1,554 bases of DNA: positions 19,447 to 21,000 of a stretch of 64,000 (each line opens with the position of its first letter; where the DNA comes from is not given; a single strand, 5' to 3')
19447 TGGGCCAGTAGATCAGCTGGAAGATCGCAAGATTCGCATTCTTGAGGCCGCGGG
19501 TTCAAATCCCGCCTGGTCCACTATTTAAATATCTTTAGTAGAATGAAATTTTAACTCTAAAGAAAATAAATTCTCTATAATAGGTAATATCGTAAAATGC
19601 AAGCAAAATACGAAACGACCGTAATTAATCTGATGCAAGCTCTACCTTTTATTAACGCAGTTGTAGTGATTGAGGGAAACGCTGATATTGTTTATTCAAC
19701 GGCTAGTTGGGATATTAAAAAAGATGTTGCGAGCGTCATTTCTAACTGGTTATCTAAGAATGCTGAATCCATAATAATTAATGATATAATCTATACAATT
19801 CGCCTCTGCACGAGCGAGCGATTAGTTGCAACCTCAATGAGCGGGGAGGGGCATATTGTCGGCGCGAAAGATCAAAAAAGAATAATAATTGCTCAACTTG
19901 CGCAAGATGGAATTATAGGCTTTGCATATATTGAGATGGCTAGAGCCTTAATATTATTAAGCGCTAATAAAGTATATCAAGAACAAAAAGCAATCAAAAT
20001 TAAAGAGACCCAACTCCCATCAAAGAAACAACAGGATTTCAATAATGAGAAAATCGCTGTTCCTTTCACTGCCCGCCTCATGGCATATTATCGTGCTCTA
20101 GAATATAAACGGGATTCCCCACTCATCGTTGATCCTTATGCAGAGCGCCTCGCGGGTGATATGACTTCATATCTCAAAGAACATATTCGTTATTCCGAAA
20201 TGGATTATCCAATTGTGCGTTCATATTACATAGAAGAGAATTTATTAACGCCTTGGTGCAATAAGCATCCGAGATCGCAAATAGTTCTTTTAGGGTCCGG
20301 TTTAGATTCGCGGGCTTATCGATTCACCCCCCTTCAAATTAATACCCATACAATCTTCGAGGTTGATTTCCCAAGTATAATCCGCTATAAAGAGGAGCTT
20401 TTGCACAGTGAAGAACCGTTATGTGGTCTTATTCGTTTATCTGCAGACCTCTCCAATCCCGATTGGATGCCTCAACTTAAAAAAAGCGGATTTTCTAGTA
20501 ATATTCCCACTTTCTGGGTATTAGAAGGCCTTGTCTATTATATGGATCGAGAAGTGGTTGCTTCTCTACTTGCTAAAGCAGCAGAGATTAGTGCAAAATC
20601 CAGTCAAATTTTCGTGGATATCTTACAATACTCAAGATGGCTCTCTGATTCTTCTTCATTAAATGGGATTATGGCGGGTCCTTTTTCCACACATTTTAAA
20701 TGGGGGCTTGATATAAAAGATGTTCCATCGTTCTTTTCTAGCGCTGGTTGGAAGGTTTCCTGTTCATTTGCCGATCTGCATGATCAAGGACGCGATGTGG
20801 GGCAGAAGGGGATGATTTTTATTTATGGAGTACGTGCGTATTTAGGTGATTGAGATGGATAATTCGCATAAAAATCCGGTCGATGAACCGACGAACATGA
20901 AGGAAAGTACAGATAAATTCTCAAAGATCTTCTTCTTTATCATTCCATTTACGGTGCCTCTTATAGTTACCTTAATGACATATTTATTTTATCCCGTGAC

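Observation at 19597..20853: Profilin-like (or roadblock-like) domain fused to an LCMT-family methyltransferase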

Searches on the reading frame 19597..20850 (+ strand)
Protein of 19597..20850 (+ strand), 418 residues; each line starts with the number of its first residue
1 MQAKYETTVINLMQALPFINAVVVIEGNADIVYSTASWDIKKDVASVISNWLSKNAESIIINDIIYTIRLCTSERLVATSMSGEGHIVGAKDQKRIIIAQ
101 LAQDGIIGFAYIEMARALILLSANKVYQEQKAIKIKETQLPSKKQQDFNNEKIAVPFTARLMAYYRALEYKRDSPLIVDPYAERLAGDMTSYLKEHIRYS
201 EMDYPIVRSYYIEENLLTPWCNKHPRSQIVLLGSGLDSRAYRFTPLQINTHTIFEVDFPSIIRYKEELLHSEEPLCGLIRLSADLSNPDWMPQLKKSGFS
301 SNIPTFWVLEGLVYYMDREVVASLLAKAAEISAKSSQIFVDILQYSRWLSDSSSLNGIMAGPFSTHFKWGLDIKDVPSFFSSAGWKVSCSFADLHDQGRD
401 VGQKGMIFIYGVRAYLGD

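Call 3: search_protein_families(library=pfam, proteins=[window:19597-20850:+], max_evalue=1)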
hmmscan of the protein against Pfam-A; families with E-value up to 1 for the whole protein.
window:19597-20850:+ (418 aa): 2 families
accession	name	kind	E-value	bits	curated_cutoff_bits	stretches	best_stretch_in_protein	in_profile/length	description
PF04072.20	LCM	-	1.9e-32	113.1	22.3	1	161-327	3-185/187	Leucine carboxyl methyltransferase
PF12031.14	BAF250_C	-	0.17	11.6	21.1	1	16-80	144-209/257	SWI/SNF-like complex subunit BAF250/Osa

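Call 4: search_protein_families(library=ncbifam, proteins=[window:19597-20850:+], max_evalue=1)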
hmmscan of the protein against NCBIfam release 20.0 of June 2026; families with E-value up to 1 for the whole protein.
window:19597-20850:+ (418 aa): 3 families
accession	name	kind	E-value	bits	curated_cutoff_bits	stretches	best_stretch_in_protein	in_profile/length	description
TIGR00027.1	mthyl_TIGR00027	subfamily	2.3e-41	142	93.55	1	158-396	3-251/259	SAM-dependent methyltransferase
NF003074.0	PRK03995.1-6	equivalog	0.032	13.5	481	1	44-135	155-245/272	D-aminoacyl-tRNA deacylase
NF041183.1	Pks2_ls1_myc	equivalog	0.19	8.4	2400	1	25-82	444-501/2086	sulfolipid-1 biosynthesis phthioceranic/hydroxyphthioceranic acid synthase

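Call 5: find_homologous_proteins(query=window:19597-20850:+)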
Query window:19597-20850:+ (418 aa): 279 proteins with E <= 0.001 among 3793 candidates; the best 120 are listed.
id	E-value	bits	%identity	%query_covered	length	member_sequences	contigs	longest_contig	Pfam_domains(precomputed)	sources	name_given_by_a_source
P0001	3.7e-278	940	100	100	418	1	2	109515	PF04072.21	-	-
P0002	2.9e-220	750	80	99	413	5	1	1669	PF04072.21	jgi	jgi:methyltransferase (TIGR00027 family)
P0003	3.4e-170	585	61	100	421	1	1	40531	PF04072.21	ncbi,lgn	-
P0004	3.9e-167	575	62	99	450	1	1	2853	PF04072.21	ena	-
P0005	5.1e-166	571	58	99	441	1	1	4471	PF04072.21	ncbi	ncbi:MAG: class I SAM-dependent methyltransferase [Promethearchaeota archaeon]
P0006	1.9e-160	553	59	99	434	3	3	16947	PF04072.21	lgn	-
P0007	1.9e-159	549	58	99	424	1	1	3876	PF04072.21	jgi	jgi:methyltransferase (TIGR00027 family)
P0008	1.2e-157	543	57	99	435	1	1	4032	PF04072.21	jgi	-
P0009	6.6e-153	528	57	99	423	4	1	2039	PF04072.21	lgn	-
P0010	2.1e-152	526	56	99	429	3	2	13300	PF04072.21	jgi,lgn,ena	-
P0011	7.4e-152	524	57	99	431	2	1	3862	PF04072.21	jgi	jgi:methyltransferase (TIGR00027 family)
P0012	1.2e-151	524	56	99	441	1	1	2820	PF04072.21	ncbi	-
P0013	2.4e-151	523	55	99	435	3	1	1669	PF04072.21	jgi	-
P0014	8.1e-151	521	56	98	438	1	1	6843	PF04072.21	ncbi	ncbi:MAG: class I SAM-dependent methyltransferase [Promethearchaeota archaeon]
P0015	1.2e-149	517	55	100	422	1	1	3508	PF04072.21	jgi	jgi:methyltransferase (TIGR00027 family)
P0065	4.5e-120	420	47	99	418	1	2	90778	PF04072.21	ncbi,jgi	jgi:methyltransferase (TIGR00027 family)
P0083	5.9e-111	390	62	68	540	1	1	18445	PF04072.21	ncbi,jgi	ncbi:MAG: class I SAM-dependent methyltransferase [Candidatus Hodarchaeales archaeon]|jgi:methyltran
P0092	9.9e-108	379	64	63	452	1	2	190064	PF04072.21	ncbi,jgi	ncbi:MAG: SAM-dependent methyltransferase [Candidatus Hodarchaeales archaeon]|jgi:methyltransferase 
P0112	4.0e-103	364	60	67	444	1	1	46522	PF04072.21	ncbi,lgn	ncbi:MAG: class I SAM-dependent methyltransferase [Candidatus Heimdallarchaeota archaeon]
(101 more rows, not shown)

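Call 24: find_encoding_contigs(protein=P0003, flank=5000, max_places=2)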
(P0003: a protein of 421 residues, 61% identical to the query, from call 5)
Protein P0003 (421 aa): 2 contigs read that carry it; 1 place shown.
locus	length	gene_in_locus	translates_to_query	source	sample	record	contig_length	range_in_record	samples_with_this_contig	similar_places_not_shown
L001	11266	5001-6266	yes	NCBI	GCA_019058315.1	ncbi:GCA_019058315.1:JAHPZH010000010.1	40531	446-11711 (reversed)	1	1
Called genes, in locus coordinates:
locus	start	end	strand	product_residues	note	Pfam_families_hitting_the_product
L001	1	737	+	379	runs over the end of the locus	PF04443:LuxE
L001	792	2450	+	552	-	PF05893:LuxC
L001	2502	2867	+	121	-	PF03259:Robl_LC7 (weak)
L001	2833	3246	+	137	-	-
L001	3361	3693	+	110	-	PF10967:DUF2769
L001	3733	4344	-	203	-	PF07719:TPR_2 (faint), PF13424:TPR_12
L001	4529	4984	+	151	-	PF07385:Lyx_isomer (faint), PF07883:Cupin_2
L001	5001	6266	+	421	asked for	PF04072:LCM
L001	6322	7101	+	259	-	-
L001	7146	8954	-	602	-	-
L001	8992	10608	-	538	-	PF07969:Amidohydro_3 (weak), PF01979:Amidohydro_1 (faint), PF07969:Amidohydro_3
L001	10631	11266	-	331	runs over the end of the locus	PF00892:EamA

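Call 25: find_encoding_contigs(protein=P0065, flank=5000, max_places=2)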
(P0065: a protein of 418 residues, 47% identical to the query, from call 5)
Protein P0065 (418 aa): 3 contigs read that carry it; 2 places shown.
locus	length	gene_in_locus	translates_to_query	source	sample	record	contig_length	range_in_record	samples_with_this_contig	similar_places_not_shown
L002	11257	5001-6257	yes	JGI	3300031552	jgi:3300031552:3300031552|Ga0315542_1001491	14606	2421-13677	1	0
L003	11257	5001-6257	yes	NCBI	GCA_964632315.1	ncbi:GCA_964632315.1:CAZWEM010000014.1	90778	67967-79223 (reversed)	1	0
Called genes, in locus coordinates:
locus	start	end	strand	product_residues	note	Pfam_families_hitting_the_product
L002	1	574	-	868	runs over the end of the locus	-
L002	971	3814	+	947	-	PF05048:NosD, PF13229:Beta_helix, PF05048:NosD, PF13229:Beta_helix, PF13229:Beta_helix, PF05048:NosD, PF13229:Beta_helix, PF05048:NosD, +2 more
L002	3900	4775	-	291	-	PF04191:PEMT (weak), PF04140:ICMT (weak)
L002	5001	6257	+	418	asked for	PF04072:LCM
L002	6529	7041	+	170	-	PF00025:Arf, PF00071:Ras, PF08477:Roc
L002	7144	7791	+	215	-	PF01209:Ubie_methyltran, PF13489:Methyltransf_23, PF13847:Methyltransf_31, PF08241:Methyltransf_11, PF08242:Methyltransf_12, PF13649:Methyltransf_25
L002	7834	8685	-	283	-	PF04240:Caroten_synth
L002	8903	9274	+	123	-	PF26247:DUF8058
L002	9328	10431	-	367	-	PF14697:Fer4_21 (faint), PF12837:Fer4_6 (faint), PF00037:Fer4, PF13237:Fer4_10, PF12838:Fer4_7, PF13187:Fer4_9, PF00037:Fer4, PF12797:Fer4_2 (weak), +2 more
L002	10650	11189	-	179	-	PF04191:PEMT, PF04140:ICMT (weak)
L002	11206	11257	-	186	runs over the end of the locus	PF01209:Ubie_methyltran, PF02353:CMAS (weak), PF05175:MTS, PF13489:Methyltransf_23, PF13847:Methyltransf_31, PF08241:Methyltransf_11, PF08242:Methyltransf_12, PF13649:Methyltransf_25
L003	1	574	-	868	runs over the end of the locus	-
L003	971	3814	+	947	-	PF05048:NosD, PF13229:Beta_helix, PF05048:NosD, PF13229:Beta_helix, PF13229:Beta_helix, PF05048:NosD, PF13229:Beta_helix, PF05048:NosD, +2 more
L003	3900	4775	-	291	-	PF04191:PEMT (weak), PF04140:ICMT (weak)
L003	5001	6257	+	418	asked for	PF04072:LCM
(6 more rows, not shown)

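Call 26: find_encoding_contigs(protein=P0092, flank=5000, max_places=2)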
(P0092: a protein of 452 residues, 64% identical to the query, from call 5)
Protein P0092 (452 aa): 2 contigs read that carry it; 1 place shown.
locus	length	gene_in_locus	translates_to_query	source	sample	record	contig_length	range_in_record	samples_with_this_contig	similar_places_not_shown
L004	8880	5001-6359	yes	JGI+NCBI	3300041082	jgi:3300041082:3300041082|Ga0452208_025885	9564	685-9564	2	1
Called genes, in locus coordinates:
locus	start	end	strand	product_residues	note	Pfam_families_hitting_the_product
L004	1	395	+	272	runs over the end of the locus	PF00583:Acetyltransf_1, PF13673:Acetyltransf_10 (faint), PF13508:Acetyltransf_7 (weak)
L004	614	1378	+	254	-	PF00753:Lactamase_B, PF19583:ODP (faint)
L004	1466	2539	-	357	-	PF03590:AsnA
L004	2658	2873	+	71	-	-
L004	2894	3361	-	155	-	PF01636:APH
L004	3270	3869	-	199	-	-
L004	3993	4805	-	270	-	PF09296:NUDIX-like, PF09297:Zn_ribbon_NUD, PF00293:NUDIX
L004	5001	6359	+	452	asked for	PF04072:LCM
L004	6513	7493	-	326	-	PF00583:Acetyltransf_1, PF13673:Acetyltransf_10 (weak), PF13508:Acetyltransf_7, PF08445:FR47 (weak)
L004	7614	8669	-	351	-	PF05343:Peptidase_M42, PF01546:Peptidase_M20, PF04389:Peptidase_M28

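Call 45: search_protein_families(library=pfam, proteins=[P0092, P0112, P0083], max_evalue=1)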
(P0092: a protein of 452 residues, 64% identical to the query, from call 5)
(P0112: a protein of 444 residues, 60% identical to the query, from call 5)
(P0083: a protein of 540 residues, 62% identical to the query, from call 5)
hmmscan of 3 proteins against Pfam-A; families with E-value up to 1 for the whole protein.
P0092 (452 aa): 1 family
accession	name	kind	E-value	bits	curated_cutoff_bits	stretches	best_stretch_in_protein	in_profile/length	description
PF04072.20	LCM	-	3.4e-32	112.3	22.3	1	203-370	3-185/187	Leucine carboxyl methyltransferase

P0112 (444 aa): 1 family
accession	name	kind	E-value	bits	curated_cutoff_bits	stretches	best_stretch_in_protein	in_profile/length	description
PF04072.20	LCM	-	1.1e-32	113.9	22.3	1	29-195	3-185/187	Leucine carboxyl methyltransferase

P0083 (540 aa): 1 family
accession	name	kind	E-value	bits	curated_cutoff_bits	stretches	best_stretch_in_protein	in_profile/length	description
PF04072.20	LCM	-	6.5e-30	104.8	22.3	1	292-458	3-185/187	Leucine carboxyl methyltransferase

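Call 58: predict_structure(alignment_id=A4)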
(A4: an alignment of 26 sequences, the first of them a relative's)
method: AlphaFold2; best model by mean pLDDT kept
length: 170 residues; sequences in the alignment: 26
mean_pLDDT: 90.9   pTM: 0.85
mean pLDDT of the five models: 90.9, 90.2, 89.0, 87.3, 87.2
residues with pLDDT >= 90: 122; 70-90: 44; 50-70: 4; < 50: 0
segments of 3 or more residues with pLDDT < 50: none
pLDDT, mean of each block of 10 residues (from residue 1): 94 97 96 96 97 93 92 80 90 96 95 94 81 94 91 86 73
secondary structure, 60 per line:
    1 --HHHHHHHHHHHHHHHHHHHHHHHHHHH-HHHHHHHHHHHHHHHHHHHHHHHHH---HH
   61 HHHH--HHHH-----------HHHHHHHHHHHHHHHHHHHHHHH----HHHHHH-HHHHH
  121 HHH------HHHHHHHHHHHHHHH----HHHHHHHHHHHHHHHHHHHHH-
elements in order: H3-29 H31-55 H59-64 H67-70 H82-104 H109-114 H116-123 H130-144 H149-169

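Call 62: search_solved_structures(query=A3, max_evalue=0.01, show_alignments=0)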
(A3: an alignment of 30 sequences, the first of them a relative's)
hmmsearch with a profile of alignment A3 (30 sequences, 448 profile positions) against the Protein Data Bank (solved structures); distinct sequences matched with E-value up to 0.01: 7.
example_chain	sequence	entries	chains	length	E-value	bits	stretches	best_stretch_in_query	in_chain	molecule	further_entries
2ckd_A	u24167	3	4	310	6.9e-17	64.7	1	186-380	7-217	PUTATIVE S-ADENOSYL-L-METHIONINE-DEPENDENT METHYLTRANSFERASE ML2640 | HYPOTHETICAL PROTEIN ML2640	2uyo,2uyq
6id6_A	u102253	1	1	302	8.9e-16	61.1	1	241-380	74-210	Putative S-adenosyl-L-methionine-dependent methyltransferase Rv0731c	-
3iei_A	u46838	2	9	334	1.1e-07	34.4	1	261-369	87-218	Leucine carboxyl methyltransferase 1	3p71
3o7w_A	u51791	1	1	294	2.5e-07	33.2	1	261-314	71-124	Leucine carboxyl methyltransferase 1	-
2ob2_A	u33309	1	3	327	0.00064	22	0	261-330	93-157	Leucine carboxyl methyltransferase 1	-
1rjd_A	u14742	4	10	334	0.00066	21.9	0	261-330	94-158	carboxy methyl transferase for protein phosphatase 2A catalytic subunit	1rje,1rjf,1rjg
2ob1_A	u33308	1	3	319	0.00079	21.7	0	261-331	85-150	Leucine carboxyl methyltransferase 1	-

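Call 63: fold_search(model_id=the predicted structure, library=pdb)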
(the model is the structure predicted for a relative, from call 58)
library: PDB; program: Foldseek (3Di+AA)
matches with E <= 10: 139; with E <= 0.001: 0
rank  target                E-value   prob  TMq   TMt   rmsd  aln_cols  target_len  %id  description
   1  8ka6_B                1.0e+00  0.21  0.28  0.31  13.3       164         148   15  De novo design protein -NA7 (released 2024-08-07)
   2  3god_C                1.3e+00  0.16  0.29  0.20  14.3       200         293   11  Structural basis for DNase activity of a conserved protein implicated in CRISPR-mediated antiviral defense (released 2009-06-30)
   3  8dt0_B                1.6e+00  0.11  0.23  0.27  16.1       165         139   14  Scaffolding protein functional sites using deep learning (released 2022-08-10)
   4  7uw9_h                1.6e+00  0.05  0.16  0.17  20.1       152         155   12  Citrus V-ATPase State 1, H in contact with subunit a (released 2022-07-06)
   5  3god_A                1.8e+00  0.12  0.27  0.17  15.4       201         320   10  Structural basis for DNase activity of a conserved protein implicated in CRISPR-mediated antiviral defense (released 2009-06-30)
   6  8ka6_A                1.8e+00  0.09  0.23  0.25  14.0       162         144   15  De novo design protein -NA7 (released 2024-08-07)
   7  1p5q_A                2.0e+00  0.07  0.18  0.13  18.2       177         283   14  Crystal Structure of FKBP52 C-terminal Domain (released 2004-06-22)
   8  3god_D                2.5e+00  0.11  0.29  0.20  13.0       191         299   10  Structural basis for DNase activity of a conserved protein implicated in CRISPR-mediated antiviral defense (released 2009-06-30)
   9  5f3q_B                2.5e+00  0.04  0.16  0.16  14.3       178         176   16  Crystal structure of a noncanonical Dicer protein from Entamoeba histolytica (released 2016-12-14)
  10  6xn3_E                2.6e+00  0.08  0.22  0.28  12.6       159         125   12  Structure of the Lactococcus lactis Csm CTR_4:3 CRISPR-Cas Complex (released 2022-01-12)
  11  6udx_B                2.6e+00  0.04  0.17  0.18  15.1       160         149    8  X-ray co-crystal structure of compound 7 with Mcl-1 (released 2019-12-11)
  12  5cwf_A                2.9e+00  0.08  0.22  0.22  17.7       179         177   12  Crystal structure of de novo designed helical repeat protein DHR8 (released 2015-12-16)
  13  6udy_B                2.9e+00  0.05  0.18  0.20  14.9       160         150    8  X-ray co-crystal structure of compound 5 with Mcl-1 (released 2019-12-11)
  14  8dt0_A                3.0e+00  0.08  0.23  0.27  16.2       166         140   14  Scaffolding protein functional sites using deep learning (released 2022-08-10)
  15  5cwf_D                3.0e+00  0.08  0.23  0.22  17.8       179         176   11  Crystal structure of de novo designed helical repeat protein DHR8 (released 2015-12-16)
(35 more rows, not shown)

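Call 82: find_related_loci(query=A1, collection=genome_contigs, flank=5000)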
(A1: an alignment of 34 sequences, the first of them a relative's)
Query A1 (418 aa) in genome_contigs; peptide patterns used: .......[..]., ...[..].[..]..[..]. (x = any residue, [..] = any of these).
104 stretches matched a pattern; 47 encode a relative of the query (tblastn E <= 1e-3); 46 distinct loci.
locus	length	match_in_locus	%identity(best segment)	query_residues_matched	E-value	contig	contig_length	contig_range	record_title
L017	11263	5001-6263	61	1-417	8e-178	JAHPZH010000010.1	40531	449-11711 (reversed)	MAG: Candidatus Helarchaeota archaeon isolate LW55_61 NODE_670_length_40531_cov_14.755040, whole genome shotgun sequence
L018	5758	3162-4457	55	1-414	1e-156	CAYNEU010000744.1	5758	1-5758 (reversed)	MAG TPA_asm: uncultured archaeon isolate SRP185410_co1_442 genome assembly, contig: k141_1793832, whole genome shotgun s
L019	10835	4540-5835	53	1-414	3e-155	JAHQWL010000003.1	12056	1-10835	MAG: Promethearchaeia archaeon isolate ABR06 NODE_1032_length_12056_cov_11, whole genome shotgun sequence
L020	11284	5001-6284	56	5-414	6e-155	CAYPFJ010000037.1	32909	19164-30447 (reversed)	MAG TPA_asm: uncultured archaeon isolate SRP185410_co2_266 genome assembly, contig: NODE_1393_length_32909_cov_8.803494,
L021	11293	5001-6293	53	1-414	4e-152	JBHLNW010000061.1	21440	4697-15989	MAG: Promethearchaeota archaeon isolate DZ2S.393 DZ2S.393@7405, whole genome shotgun sequence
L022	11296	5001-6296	53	1-414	5e-151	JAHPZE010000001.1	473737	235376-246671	MAG: Promethearchaeota archaeon isolate LW40_87 NODE_19_length_473737_cov_67.360161, whole genome shotgun sequence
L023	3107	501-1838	48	5-412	2e-150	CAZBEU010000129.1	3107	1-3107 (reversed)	MAG TPA_asm: uncultured archaeon isolate SRP185410_co1_420 genome assembly, contig: k141_2310007, whole genome shotgun s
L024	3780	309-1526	51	22-413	1e-143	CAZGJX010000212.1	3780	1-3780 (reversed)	MAG TPA_asm: uncultured archaeon isolate binchicken_co228_481 genome assembly, contig: NODE_43044_length_3780_cov_8.0961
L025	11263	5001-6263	50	1-411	1e-137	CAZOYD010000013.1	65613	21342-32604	MAG TPA_asm: uncultured archaeon isolate binchicken_co163_167 genome assembly, contig: NODE_458_length_65613_cov_25.0917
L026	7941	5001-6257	47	1-411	2e-131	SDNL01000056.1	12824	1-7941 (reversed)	MAG: Promethearchaeota archaeon isolate TEKIR_8 Tekir-sed17-12984, whole genome shotgun sequence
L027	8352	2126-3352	48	1-413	3e-131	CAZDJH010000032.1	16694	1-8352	MAG TPA_asm: uncultured archaeon isolate SRP141376_co4_317 genome assembly, contig: NODE_5944_length_16694_cov_4.510968,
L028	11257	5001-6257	48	1-411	6e-130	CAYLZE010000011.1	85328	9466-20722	MAG TPA_asm: uncultured archaeon isolate binchicken_co150_570 genome assembly, contig: NODE_440_length_85328_cov_8.23254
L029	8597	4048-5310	47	1-411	2e-129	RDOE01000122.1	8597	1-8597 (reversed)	MAG: Promethearchaeota archaeon isolate SZ_4_bin8.338 NODE_127_length_8597_cov_2.386033, whole genome shotgun sequence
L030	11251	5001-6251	47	1-413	8e-128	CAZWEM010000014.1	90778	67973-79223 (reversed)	MAG TPA_asm: uncultured archaeon isolate binchicken_co94_320 genome assembly, contig: NODE_206_length_90778_cov_7.774578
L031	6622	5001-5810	66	140-417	8e-124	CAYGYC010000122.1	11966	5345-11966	MAG TPA_asm: uncultured archaeon isolate ERP119294_co4_332 genome assembly, contig: NODE_5455_length_11966_cov_6.407858,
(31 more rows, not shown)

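Call 85: search_protein_families(library=pfam, proteins=[L020:6399-7043:+, L020:4479-4922:+, L017:6322-7098:+], max_evalue=0.1)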
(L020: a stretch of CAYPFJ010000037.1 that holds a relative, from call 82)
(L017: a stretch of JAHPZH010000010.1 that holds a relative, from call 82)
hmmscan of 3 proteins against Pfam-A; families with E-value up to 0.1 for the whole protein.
L020:6399-7043:+ (215 aa): 4 families
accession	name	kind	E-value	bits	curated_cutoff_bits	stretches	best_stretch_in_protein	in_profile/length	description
PF13803.12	DUF4184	-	1.1e-17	65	25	1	6-193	5-162/229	Domain of unknown function (DUF4184)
PF04307.19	YdjM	-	2.4e-08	34.1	29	1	26-193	31-168/176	YdjM inner membrane protein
PF00882.24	Zn_dep_PLPC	-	0.022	15.1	26.8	1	23-139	24-97/167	Zinc dependent phospholipase C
PF03015.24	Sterile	-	0.05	14.2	35.4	0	62-112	2-51/93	Male sterility protein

L020:4479-4922:+ (148 aa): 1 family
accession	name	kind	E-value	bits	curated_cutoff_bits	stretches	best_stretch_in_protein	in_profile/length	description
PF22720.1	SNaCT14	-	0.052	14.3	27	1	48-143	28-120/186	Short NACHT-associated C-Terminal domain, family 14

L017:6322-7098:+ (259 aa): 0 families

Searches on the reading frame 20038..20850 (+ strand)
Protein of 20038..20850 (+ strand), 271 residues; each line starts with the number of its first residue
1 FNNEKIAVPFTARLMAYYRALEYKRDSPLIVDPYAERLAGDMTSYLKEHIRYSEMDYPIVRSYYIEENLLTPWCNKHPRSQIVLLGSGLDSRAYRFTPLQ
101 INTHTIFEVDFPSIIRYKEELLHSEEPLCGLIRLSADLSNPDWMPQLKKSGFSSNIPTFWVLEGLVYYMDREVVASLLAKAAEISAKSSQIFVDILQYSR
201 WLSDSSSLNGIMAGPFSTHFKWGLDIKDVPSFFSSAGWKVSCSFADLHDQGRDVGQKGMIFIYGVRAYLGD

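Call 23: search_solved_structures(query=window:20038-20850:+, max_evalue=0.001, show_alignments=2)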
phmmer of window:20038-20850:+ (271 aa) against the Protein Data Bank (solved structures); distinct sequences matched with E-value up to 0.001: 4.
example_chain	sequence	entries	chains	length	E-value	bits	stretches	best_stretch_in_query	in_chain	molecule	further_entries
2ckd_A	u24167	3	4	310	7.3e-16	61.8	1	6-195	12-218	PUTATIVE S-ADENOSYL-L-METHIONINE-DEPENDENT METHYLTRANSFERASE ML2640 | HYPOTHETICAL PROTEIN ML2640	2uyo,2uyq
6id6_A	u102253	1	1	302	1.1e-13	54.7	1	58-226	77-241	Putative S-adenosyl-L-methionine-dependent methyltransferase Rv0731c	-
3o7w_A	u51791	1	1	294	6.4e-06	29.2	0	78-183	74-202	Leucine carboxyl methyltransferase 1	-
3iei_A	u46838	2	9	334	1e-05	28.5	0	78-131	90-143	Leucine carboxyl methyltransferase 1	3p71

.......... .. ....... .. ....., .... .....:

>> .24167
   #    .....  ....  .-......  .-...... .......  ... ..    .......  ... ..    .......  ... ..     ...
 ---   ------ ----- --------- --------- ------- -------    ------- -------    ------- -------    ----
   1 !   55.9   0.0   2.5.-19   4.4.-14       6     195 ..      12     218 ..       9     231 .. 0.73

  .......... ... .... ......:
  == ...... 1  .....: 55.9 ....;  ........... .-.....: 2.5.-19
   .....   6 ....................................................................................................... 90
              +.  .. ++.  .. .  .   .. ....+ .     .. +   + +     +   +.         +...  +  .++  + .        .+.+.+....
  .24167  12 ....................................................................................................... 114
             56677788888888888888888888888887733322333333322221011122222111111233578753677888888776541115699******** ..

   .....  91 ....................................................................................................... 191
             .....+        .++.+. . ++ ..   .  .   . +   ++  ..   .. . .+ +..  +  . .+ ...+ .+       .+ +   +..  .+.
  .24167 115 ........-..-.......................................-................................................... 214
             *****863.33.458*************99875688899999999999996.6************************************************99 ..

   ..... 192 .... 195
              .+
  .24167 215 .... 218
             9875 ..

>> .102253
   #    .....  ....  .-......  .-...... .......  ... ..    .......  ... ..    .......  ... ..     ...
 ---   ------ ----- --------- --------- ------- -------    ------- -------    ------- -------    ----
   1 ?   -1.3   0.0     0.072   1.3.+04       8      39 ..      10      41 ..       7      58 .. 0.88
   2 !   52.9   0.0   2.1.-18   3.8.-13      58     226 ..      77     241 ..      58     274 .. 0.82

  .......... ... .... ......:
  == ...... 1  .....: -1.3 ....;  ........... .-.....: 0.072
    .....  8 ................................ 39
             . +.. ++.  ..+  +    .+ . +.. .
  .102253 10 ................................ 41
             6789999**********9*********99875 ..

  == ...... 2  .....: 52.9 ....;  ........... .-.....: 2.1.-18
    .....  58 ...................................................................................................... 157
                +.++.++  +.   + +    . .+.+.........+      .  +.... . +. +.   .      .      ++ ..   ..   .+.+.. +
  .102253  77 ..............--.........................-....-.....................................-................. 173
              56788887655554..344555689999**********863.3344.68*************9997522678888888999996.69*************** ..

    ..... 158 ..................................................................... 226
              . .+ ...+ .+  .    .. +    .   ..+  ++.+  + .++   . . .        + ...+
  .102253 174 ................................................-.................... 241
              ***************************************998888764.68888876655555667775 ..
